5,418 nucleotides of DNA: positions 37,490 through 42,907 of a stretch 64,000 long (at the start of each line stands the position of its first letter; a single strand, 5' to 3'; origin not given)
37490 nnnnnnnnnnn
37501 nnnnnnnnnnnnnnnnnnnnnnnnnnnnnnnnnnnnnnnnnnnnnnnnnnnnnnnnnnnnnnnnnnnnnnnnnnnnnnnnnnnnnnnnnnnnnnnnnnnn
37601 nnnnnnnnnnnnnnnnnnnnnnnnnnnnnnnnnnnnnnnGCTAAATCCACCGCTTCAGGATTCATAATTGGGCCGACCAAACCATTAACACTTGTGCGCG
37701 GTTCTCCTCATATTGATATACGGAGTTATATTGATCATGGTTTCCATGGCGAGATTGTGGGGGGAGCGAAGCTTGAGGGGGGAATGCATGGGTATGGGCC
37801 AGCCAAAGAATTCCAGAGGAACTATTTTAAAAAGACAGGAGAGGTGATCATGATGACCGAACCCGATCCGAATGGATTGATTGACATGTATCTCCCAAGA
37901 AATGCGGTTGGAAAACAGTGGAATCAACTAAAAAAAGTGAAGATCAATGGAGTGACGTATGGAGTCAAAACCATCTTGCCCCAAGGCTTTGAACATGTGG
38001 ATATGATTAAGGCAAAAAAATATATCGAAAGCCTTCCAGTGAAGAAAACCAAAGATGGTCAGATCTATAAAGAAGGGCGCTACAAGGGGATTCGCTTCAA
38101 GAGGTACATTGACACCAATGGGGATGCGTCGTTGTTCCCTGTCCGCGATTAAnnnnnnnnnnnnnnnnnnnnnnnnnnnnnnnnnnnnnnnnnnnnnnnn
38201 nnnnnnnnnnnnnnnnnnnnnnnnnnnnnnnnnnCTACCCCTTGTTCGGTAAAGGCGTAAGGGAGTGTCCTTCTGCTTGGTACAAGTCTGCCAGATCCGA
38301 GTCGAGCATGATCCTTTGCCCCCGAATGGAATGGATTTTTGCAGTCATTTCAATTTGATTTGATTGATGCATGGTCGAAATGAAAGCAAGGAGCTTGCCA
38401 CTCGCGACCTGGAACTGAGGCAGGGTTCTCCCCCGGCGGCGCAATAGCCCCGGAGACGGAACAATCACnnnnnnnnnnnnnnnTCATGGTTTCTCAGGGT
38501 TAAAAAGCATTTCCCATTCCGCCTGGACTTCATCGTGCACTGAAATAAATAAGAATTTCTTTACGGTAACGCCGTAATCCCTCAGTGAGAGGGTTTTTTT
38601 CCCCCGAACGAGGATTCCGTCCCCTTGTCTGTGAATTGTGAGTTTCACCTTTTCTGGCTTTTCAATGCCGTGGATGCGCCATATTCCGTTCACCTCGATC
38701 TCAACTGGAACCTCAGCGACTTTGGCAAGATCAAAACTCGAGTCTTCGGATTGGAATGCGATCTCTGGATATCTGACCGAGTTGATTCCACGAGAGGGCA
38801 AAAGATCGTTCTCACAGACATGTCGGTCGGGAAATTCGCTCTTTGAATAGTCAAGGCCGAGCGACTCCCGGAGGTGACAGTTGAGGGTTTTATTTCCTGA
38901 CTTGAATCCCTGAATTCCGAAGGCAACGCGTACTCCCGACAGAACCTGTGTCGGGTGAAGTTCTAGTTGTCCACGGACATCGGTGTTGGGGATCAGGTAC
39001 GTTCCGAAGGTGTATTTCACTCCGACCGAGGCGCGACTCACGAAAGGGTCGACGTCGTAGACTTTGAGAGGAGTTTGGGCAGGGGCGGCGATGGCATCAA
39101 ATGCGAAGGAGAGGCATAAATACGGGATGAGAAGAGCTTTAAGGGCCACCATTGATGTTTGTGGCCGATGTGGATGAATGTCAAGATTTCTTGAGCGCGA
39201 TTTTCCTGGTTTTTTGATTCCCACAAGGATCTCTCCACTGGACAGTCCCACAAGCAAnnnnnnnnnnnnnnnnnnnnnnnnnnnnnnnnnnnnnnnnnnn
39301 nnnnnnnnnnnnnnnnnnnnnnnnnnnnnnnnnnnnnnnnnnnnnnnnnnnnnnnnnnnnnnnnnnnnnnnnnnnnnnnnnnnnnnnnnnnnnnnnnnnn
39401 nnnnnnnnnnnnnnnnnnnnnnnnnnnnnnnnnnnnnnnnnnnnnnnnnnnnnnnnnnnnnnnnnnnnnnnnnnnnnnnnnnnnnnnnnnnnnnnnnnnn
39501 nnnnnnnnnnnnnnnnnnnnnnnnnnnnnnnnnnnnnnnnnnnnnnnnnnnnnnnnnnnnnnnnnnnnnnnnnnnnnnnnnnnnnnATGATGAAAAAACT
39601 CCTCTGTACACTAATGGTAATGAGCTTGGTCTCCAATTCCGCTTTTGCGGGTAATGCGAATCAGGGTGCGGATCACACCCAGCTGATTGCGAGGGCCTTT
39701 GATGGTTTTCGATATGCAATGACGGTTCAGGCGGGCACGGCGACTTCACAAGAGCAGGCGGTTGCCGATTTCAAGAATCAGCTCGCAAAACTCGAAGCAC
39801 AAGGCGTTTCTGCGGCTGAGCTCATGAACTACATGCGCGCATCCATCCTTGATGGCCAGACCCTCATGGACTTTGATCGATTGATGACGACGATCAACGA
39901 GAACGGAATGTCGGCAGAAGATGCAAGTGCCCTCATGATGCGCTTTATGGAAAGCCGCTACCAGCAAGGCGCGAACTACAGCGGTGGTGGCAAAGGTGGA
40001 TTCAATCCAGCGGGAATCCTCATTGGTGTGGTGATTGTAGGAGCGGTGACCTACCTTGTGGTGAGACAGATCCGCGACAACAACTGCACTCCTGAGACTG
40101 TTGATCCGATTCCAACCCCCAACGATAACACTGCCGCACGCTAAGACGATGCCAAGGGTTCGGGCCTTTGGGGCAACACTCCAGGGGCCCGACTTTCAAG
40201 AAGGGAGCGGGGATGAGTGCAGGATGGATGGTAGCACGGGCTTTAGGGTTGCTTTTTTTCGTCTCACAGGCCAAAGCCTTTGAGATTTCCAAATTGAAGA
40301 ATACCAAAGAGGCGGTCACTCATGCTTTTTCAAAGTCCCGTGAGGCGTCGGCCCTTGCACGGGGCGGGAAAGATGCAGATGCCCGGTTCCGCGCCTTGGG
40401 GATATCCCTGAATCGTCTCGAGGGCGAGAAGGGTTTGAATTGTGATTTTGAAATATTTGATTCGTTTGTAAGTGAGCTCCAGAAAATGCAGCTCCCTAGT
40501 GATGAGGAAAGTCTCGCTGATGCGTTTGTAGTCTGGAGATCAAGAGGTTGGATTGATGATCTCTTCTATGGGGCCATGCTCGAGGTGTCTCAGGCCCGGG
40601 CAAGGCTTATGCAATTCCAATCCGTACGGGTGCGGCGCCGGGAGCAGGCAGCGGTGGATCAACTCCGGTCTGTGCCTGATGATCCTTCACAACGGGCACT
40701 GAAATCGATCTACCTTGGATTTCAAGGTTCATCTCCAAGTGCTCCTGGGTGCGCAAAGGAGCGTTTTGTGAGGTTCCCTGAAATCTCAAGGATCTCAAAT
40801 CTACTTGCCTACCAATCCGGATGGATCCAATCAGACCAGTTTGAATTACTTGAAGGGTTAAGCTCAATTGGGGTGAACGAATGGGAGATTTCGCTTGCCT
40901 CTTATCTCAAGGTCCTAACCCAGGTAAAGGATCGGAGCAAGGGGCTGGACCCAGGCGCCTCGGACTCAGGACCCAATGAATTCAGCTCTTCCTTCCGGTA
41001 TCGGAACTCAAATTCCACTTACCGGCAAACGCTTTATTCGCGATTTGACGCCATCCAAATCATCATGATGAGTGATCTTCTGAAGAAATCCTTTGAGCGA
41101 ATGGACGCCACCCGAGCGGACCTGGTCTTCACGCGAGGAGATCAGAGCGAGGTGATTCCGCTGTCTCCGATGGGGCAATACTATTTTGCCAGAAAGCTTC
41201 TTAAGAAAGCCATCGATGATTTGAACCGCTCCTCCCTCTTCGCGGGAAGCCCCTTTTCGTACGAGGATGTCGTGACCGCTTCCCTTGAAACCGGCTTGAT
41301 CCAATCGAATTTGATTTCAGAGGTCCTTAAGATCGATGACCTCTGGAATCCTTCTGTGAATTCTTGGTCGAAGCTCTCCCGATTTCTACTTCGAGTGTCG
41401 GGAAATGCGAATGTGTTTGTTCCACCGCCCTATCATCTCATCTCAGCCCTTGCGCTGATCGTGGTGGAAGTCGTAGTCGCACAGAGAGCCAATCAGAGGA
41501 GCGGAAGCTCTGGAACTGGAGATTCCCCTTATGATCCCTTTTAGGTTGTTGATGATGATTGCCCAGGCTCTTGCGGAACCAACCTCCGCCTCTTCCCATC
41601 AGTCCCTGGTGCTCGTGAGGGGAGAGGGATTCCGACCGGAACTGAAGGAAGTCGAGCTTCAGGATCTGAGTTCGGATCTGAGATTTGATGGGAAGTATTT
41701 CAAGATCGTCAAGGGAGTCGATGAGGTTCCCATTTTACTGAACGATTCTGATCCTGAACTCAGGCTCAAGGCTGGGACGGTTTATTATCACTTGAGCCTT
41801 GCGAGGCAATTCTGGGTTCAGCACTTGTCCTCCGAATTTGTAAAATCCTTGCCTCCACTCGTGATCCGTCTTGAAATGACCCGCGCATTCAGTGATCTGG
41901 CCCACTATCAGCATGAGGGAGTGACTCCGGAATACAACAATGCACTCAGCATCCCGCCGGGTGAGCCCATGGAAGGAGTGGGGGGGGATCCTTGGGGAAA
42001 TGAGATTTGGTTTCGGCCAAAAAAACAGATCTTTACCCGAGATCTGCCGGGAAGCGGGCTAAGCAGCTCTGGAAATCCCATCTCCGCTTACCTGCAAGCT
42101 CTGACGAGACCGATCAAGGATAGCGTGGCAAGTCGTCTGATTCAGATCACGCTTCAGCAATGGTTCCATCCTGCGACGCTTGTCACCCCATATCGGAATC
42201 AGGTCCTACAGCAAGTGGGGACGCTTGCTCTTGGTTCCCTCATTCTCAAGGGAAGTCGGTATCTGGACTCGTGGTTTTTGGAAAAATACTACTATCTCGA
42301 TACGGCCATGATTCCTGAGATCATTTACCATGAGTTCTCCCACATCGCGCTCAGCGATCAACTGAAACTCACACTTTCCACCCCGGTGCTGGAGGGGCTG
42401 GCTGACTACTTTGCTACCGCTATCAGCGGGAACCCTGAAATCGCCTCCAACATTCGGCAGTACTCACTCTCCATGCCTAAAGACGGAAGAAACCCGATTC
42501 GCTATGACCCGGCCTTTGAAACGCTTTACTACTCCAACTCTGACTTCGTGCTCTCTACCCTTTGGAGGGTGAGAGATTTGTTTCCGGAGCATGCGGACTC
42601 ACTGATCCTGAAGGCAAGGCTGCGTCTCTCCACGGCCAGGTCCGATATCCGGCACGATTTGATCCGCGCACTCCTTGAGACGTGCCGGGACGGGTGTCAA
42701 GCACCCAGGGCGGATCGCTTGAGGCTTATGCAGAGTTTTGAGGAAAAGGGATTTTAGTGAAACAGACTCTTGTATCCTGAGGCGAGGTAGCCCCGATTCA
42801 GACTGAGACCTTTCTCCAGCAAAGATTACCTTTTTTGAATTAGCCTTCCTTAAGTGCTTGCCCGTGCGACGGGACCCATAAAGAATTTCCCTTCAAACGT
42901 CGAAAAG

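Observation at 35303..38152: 949-aa secreted toxin-like protein with glycine-zipper membrane segment and a possible EndoU-like C-terminal domain, with no cognate immunity gene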

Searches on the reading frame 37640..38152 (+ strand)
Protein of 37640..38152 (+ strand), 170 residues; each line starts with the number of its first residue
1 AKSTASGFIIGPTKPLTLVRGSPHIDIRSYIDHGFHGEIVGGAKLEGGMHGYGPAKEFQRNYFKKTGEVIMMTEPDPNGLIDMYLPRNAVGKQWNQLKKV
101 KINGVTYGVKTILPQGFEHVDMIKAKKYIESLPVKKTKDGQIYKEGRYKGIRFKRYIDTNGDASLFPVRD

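Call 3: search_protein_families(library=pfam, proteins=[window:37640-38152:+], max_evalue=10)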
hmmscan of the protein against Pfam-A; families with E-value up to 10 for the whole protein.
window:37640-38152:+ (170 aa): 1 family
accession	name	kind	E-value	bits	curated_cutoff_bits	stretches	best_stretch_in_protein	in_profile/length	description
PF14436.11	EndoU_bacteria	-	0.017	16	25.3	1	31-168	5-128/129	Bacterial EndoU nuclease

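Call 11: find_homologous_proteins(query=window:37640-38149:+, max_evalue=0.01)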
Query window:37640-38149:+: 34 candidates shared short words with the query, none scored E <= 0.01.

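Call 24: search_protein_representatives(protein=window:37640-38149:+)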
Query: 170 residues. Proteins with E-value up to 0.001 (for the whole library): 2; up to 1e-10: 2; up to 1e-30: 1. The best 2 are listed.
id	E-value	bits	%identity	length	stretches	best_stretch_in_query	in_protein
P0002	1.7e-81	288.5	82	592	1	2-170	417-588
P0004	8.5e-15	71.3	36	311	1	27-161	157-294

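Call 26: search_protein_families(library=pfam, proteins=[P0004], max_evalue=10)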
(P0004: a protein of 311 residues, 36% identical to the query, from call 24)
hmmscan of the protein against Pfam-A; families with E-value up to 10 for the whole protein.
P0004 (311 aa): 0 families

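Call 28: search_solved_structures(query=A2, max_evalue=10, show_alignments=3)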
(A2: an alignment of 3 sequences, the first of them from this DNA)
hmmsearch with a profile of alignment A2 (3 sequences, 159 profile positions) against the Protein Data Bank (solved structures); distinct sequences matched with E-value up to 10: 0.

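Call 30: find_encoding_contigs(protein=P0004, flank=6000, max_places=4)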
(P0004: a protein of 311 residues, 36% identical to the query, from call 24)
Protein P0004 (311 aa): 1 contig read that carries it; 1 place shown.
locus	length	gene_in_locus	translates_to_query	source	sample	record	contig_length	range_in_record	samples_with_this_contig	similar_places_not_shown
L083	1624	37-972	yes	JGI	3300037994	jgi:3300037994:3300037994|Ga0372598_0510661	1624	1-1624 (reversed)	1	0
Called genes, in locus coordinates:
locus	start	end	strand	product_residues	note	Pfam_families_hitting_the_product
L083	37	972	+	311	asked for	-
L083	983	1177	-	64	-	-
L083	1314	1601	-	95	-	PF06291:Lambda_Bor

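Call 36: predict_structure(alignment_id=A2)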
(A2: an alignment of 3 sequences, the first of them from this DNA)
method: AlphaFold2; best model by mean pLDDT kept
length: 155 residues; sequences in the alignment: 3
mean_pLDDT: 56.0   pTM: 0.43
mean pLDDT of the five models: 56.0, 55.1, 52.9, 46.2, 41.8
residues with pLDDT >= 90: 0; 70-90: 28; 50-70: 78; < 50: 49
segments of 3 or more residues with pLDDT < 50: 1-37, 146-148, 152-155
pLDDT, mean of each block of 10 residues (from residue 1): 32 39 36 42 67 66 55 52 59 56 60 81 78 72 52 42
secondary structure, 60 per line:
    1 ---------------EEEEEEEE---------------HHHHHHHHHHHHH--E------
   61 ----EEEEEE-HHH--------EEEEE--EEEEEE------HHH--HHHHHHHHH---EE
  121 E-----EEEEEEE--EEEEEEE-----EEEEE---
elements in order: E16-23 H39-51 E65-70 E83-87 E90-95 H107-115 E119-121 E127-133 E136-142 E148-152

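Call 40: find_homologous_proteins(query=A2, max_evalue=10)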
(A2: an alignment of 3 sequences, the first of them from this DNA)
Query A2 (3 sequences): 3799 candidates shared short words with the query, none scored E <= 10.

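Call 41: search_protein_families(library=pfam, alignment_id=A2, max_evalue=10)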
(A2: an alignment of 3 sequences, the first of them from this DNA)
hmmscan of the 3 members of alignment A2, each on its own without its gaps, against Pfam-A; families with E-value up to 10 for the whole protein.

A. member 1, seq(155 aa): 1 family
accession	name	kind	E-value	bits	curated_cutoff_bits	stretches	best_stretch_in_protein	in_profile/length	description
PF14436.11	EndoU_bacteria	-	0.011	16.6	25.3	1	16-153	5-128/129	Bacterial EndoU nuclease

B. families by the number of members that match (of 3 scanned): 1 family
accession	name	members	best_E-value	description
PF14436.11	EndoU_bacteria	2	0.011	Bacterial EndoU nuclease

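Call 43: search_dna_similar(query=window:37685-38149:+, collection=plasmids, mode=protein, max_evalue=10, max_rows=15)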
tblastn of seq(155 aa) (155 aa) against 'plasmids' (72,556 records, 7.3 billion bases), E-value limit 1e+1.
Records with a match: 2; places in all: 2; records where one place covers at least 80% of the query: 0.
Best place of each record, by identity: <60% 2.
By first word of the organism name: Chondrinema 1; Aureimonas 1.
By predicted mobility (MOB-suite, as given by PLSDB): non-mobilizable 2.
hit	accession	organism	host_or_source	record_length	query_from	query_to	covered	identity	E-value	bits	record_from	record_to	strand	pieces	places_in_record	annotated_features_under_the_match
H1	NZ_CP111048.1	Chondrinema litorale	Seaweed,red alga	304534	29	68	26%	35.0%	7e+0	34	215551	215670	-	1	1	galA: beta-galactosidase GalA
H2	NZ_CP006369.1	Aureimonas sp. AU20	-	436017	77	105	19%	39.4%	9e+0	34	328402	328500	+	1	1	SDR family oxidoreductase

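Call 56: find_related_loci(query=A2, collection=metagenome_contigs, flank=5000)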
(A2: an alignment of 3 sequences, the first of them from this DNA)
Query A2 (155 aa) in metagenome_contigs; peptide patterns used: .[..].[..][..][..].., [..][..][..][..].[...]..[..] (x = any residue, [..] = any of these).
154 stretches matched a pattern, but none encodes a relative of the query by tblastn (E <= 1e-3).

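Call 85: fold_search(model_id=the predicted structure, library=pdb)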
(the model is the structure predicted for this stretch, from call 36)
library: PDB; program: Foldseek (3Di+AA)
matches with E <= 10: 214; with E <= 0.001: 0
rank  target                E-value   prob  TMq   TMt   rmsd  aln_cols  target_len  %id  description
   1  3cz8_A                6.2e-01  0.13  0.13  0.07  12.7        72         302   14  Crystal structure of putative sporulation-specific glycosylase ydhD from Bacillus subtilis (released 2008-05-27)
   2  3cz8_B                7.8e-01  0.14  0.13  0.08  12.0        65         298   15  Crystal structure of putative sporulation-specific glycosylase ydhD from Bacillus subtilis (released 2008-05-27)
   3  3j16_F                9.2e-01  0.09  0.17  0.14  15.6       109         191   16  Models of ribosome-bound Dom34p and Rli1p and their ribosomal binding partners (released 2012-02-22)
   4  6ylg_H                1.3e+00  0.08  0.17  0.15  15.7       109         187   16  Rix1-Rea1 pre-60S particle - 60S core, body 1 (rigid body refinement) (released 2020-07-29)
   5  5xce_A                1.3e+00  0.03  0.14  0.12  15.6       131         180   14  Crystal structure of Wild type Vps29 from Entamoeba histolytica (released 2017-10-04)
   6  8dae                  1.4e+00  0.09  0.14  0.06  13.6        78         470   15  Arabidopsis thaliana bifunctional dihydrofolate reductase-thymidylate synthase (released 2023-06-21)
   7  3lgo                  1.7e+00  0.09  0.24  0.26  20.4       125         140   10  Structure of Gse1p, member of the GSE/EGO complex (released 2010-08-04)
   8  9h4q_c                1.7e+00  0.07  0.19  0.12  11.7        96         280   17  Cryo-EM structure of the SEAC wing - EGOC (released 2025-11-05)
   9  8hk1_D                1.9e+00  0.04  0.15  0.19  10.9        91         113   18  The cryo-EM structure of human pre-17S U2 snRNP (released 2023-03-08)
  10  6n8j_H                2.0e+00  0.06  0.17  0.14  15.6       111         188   16  Cryo-EM structure of late nuclear (LN) pre-60S ribosomal subunit (released 2019-03-13)
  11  5yk5_D                2.1e+00  0.08  0.17  0.26   8.3        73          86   11  structure of the human Lamtor4-Lamtor5 complex (released 2018-12-12)
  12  3kd1_E                2.3e+00  0.28  0.16  0.03   2.8        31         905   29  Closed binary complex of an RB69 gp43 fingers domain mutant complexed with an acyclic GMP terminated primer template p (released 2011-04-13)
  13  5f4h_A                2.3e+00  0.02  0.16  0.08  18.8       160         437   14  Archael RuvB-like Holiday junction helicase (released 2016-12-21)
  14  6jwp_J                2.4e+00  0.11  0.24  0.26  12.4       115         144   10  crystal structure of EGOC (released 2019-12-11)
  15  1mws_A                2.4e+00  0.06  0.17  0.05  11.6        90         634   14  Structure of nitrocefin acyl-Penicillin binding protein 2a from methicillin resistant Staphylococcus aureus strain 27r (released 2002-11-06)
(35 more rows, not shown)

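Call 91: search_protein_families(library=phrogs, proteins=[P0004], max_evalue=0.1)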
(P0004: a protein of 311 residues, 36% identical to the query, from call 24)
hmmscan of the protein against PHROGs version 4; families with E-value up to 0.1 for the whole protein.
P0004 (311 aa): 0 families

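Call 106: find_related_loci(query=A2, collection=viral_contigs, flank=3000)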
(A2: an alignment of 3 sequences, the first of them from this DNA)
Query A2 (155 aa) in viral_contigs; peptide patterns used: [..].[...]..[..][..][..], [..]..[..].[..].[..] (x = any residue, [..] = any of these).
31 stretches matched a pattern, but none encodes a relative of the query by tblastn (E <= 1e-3).

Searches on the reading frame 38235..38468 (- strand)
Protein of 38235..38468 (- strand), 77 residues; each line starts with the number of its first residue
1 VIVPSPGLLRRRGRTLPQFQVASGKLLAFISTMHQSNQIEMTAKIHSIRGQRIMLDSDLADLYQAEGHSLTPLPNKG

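Call 21: search_protein_families(library=pfam, proteins=[window:38235-38468:-], max_evalue=1)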
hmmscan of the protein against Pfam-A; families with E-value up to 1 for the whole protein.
window:38235-38468:- (77 aa): 1 family
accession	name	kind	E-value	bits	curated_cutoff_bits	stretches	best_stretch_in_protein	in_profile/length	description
PF10543.14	ORF6N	-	4.3e-06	27.4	27.8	1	44-70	2-28/86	ORF6N domain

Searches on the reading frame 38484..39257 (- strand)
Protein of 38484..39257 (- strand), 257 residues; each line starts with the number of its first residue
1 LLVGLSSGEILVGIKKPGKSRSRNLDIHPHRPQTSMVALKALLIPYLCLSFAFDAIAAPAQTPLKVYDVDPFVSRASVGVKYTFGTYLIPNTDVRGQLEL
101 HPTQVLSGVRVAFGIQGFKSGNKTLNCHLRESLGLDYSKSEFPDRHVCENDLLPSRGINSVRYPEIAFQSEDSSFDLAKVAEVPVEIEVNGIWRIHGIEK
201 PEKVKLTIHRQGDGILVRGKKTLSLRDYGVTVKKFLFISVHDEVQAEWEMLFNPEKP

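Call 21: search_protein_families(library=pfam, proteins=[window:38484-39257:-], max_evalue=1)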
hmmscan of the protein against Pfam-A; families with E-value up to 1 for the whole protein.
window:38484-39257:- (257 aa): 1 family
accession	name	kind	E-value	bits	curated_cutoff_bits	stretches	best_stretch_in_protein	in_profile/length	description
PF04264.18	YceI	-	3.8e-09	37.5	23.7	1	67-248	1-146/150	YceI-like domain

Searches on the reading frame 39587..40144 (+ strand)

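Call 21: search_protein_families(library=pfam, proteins=[window:39587-40144:+], max_evalue=1)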
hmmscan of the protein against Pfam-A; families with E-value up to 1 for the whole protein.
window:39587-40144:+ (185 aa): 4 families
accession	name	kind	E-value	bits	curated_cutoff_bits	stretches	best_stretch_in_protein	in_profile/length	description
PF12669.12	FeoB_associated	-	0.058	14.1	27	1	144-164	3-23/44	FeoB-associated Cys-rich membrane protein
PF24564.1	DUF7605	-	0.074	13.4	27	1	68-136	93-165/183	Domain of unknown function (DUF7605)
PF12256.14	TcdB_toxin_midN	-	0.13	12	24.8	1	33-66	142-176/181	Insecticide toxin TcdB middle/N-terminal region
PF19404.4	DUF5977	-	0.45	11.6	25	1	40-76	21-57/65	Family of unknown function (DUF5977)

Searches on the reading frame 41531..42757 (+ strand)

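Call 21: search_protein_families(library=pfam, proteins=[window:41531-42757:+], max_evalue=1)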
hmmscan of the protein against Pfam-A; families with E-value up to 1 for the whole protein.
window:41531-42757:+ (408 aa): 2 families
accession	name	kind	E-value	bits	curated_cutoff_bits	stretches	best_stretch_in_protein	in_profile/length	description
PF10026.15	DUF2268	-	0.0042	17.1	23.6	1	257-312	61-122/195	Predicted Zn-dependent protease (DUF2268)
PF22160.1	PSMA-like_C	-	0.19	11.7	26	1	55-92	77-114/243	Maltose-forming alpha-amylase-like, C-terminal domain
